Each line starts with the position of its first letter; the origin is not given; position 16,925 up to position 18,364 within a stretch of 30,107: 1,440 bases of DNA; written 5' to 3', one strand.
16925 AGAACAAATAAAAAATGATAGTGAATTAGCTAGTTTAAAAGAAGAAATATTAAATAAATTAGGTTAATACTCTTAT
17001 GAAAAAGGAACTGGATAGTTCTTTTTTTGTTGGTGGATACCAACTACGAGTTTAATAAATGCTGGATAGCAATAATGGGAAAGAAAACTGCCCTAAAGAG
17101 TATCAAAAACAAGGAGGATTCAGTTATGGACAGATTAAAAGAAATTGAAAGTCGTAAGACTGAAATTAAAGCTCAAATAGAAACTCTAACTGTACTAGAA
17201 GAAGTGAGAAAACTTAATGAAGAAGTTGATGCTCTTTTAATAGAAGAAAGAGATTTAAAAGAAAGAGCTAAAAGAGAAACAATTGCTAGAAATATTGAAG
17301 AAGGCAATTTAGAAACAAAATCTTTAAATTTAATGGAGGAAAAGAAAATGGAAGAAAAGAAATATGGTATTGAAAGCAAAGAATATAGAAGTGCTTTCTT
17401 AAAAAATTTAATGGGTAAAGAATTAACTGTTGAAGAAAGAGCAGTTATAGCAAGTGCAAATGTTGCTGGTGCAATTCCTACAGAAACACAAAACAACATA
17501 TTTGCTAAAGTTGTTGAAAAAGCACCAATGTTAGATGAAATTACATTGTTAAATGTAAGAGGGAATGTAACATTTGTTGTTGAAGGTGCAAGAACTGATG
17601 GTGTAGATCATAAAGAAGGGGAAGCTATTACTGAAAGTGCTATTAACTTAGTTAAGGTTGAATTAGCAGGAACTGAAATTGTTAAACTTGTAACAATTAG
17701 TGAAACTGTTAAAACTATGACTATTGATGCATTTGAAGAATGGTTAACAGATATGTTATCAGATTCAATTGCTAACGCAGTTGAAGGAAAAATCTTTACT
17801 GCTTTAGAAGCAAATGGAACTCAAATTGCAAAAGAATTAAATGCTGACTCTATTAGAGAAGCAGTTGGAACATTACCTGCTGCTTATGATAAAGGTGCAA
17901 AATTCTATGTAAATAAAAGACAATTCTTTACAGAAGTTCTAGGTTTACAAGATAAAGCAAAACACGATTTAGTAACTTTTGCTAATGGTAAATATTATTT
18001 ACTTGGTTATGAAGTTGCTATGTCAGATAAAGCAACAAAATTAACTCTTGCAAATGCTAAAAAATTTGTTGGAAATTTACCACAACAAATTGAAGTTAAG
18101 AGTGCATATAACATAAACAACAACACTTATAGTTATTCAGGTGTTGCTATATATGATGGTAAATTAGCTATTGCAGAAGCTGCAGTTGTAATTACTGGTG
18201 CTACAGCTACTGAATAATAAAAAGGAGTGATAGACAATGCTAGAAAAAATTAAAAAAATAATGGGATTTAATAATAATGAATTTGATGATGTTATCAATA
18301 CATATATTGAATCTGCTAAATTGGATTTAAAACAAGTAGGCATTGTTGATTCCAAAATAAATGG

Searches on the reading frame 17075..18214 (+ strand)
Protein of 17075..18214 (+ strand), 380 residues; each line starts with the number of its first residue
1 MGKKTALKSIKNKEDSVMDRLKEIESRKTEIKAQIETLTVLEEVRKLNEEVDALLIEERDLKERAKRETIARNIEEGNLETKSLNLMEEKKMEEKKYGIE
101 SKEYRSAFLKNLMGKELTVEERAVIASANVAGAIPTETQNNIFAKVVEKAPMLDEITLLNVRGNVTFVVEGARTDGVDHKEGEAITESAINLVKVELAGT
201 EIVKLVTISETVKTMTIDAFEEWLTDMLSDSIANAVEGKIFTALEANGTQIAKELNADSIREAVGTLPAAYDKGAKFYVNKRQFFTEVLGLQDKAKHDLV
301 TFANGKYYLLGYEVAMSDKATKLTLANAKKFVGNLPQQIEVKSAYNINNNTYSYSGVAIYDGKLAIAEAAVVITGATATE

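Call 98: find_related_loci(query=window:17075-18214:+, collection=viral_contigs, flank=700)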
Query window:17075-18214:+ (380 aa) in viral_contigs; peptide patterns used: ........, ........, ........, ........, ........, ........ (x = any residue, [..] = any of these).
25 stretches matched a pattern; 9 encode a relative of the query (tblastn E <= 1e-3); 9 distinct loci.
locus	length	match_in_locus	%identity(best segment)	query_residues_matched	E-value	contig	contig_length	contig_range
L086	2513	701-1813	73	1-375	0e+0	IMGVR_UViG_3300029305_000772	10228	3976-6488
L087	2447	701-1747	58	16-373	1e-123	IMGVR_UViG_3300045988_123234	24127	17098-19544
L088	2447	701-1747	58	16-373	1e-123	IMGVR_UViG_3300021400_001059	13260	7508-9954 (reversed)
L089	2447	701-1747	57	16-373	1e-118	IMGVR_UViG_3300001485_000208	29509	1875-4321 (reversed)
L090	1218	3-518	63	202-373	4e-69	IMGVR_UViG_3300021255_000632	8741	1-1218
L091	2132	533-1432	36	87-371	4e-43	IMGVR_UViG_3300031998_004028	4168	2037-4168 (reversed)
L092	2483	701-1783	31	21-365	7e-38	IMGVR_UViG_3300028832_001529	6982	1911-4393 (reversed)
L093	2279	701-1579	32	87-364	3e-37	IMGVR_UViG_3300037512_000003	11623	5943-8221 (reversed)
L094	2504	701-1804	32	23-376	8e-37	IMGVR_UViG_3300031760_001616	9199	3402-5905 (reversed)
